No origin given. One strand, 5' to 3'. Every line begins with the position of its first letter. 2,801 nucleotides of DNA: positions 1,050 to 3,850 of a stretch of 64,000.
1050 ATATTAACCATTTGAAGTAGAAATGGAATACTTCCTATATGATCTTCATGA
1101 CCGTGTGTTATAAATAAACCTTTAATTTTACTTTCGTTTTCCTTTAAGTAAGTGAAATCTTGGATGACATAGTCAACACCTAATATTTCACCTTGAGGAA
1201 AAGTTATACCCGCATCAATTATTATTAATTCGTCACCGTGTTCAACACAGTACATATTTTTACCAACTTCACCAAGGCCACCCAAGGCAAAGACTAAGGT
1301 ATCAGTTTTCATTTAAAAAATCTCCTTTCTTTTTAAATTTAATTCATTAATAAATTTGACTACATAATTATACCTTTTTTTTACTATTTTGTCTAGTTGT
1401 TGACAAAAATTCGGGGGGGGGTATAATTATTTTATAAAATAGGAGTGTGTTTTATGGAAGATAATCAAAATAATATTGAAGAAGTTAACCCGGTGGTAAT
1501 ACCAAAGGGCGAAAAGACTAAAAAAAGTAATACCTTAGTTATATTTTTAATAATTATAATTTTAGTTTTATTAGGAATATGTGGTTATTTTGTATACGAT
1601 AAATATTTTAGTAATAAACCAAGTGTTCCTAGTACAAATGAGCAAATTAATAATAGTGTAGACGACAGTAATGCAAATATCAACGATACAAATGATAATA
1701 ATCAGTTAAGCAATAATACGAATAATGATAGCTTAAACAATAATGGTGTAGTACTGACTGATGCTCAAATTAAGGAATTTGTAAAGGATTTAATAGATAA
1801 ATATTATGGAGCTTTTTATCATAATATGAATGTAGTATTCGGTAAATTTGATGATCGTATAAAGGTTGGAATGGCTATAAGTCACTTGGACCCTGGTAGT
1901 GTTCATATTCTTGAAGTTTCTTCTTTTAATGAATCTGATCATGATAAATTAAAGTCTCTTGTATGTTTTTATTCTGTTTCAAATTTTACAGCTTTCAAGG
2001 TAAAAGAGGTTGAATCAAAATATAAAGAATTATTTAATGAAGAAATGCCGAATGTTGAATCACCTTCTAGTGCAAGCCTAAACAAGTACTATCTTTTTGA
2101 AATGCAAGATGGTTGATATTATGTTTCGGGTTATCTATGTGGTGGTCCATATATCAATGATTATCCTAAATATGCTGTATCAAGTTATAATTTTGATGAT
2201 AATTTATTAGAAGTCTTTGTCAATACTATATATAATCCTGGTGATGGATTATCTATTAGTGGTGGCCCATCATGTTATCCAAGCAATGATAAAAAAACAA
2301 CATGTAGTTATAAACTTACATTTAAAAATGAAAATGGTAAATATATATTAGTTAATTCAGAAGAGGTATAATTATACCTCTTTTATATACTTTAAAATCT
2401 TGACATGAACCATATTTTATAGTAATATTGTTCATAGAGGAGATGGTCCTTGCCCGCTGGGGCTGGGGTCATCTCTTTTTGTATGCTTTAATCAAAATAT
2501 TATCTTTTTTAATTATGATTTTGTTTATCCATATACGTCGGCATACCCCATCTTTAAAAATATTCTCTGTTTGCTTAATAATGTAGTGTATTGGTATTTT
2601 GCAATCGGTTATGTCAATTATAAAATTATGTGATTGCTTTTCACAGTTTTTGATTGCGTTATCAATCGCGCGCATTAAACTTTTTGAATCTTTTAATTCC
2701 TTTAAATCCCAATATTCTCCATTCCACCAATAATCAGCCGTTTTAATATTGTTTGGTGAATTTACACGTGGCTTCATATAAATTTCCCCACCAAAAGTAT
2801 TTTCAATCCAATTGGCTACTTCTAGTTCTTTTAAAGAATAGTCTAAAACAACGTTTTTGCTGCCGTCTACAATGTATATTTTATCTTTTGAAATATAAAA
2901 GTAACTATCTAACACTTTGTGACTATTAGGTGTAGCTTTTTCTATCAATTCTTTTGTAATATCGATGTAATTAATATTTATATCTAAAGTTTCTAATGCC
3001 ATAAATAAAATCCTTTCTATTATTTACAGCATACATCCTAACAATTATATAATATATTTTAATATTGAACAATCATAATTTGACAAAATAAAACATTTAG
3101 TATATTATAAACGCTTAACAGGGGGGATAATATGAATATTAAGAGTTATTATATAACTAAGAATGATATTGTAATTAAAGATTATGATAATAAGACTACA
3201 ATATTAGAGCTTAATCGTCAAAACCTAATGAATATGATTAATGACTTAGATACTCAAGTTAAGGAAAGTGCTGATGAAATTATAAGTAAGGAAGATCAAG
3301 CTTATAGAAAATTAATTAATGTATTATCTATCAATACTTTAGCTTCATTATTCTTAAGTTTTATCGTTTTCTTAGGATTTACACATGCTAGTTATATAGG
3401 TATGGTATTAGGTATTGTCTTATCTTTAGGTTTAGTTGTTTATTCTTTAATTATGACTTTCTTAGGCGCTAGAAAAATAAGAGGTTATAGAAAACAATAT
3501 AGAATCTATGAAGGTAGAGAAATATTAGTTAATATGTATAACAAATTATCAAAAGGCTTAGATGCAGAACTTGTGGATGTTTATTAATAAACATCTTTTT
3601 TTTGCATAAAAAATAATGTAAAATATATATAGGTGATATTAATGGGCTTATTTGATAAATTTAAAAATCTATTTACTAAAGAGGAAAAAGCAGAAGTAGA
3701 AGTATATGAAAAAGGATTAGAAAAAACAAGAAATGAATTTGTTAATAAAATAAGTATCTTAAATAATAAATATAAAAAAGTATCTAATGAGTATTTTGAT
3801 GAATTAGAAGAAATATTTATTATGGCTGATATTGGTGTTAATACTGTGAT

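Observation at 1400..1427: G9 homopolymer inside a promoter spacer: candidate phase- or rheostat-variable surface protein expression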

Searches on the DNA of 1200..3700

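Call 81: search_rna_families(source=window, start=1200, end=3700, threshold=evalue, max_evalue=1)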
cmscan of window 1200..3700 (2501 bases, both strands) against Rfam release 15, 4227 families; matches with E-value up to 1: 0.
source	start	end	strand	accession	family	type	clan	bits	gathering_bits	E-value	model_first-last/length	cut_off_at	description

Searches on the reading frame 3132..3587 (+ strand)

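Call 12: search_protein_families(library=pfam, proteins=[window:3132-3587:+], max_evalue=0.1)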
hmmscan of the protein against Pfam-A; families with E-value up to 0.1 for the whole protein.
window:3132-3587:+ (151 aa): 3 families
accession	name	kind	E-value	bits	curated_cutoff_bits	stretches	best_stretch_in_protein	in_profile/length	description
PF20990.2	DUF2207_C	-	1e-05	25.9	33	1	23-125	102-203/247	Predicted membrane protein (DUF2207) C-terminal domain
PF11368.13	DUF3169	-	0.0034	17.5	31.6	1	30-109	73-153/250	Protein of unknown function (DUF3169)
PF13035.11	DUF3896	-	0.013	16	25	1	17-68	6-55/61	Protein of unknown function (DUF3896)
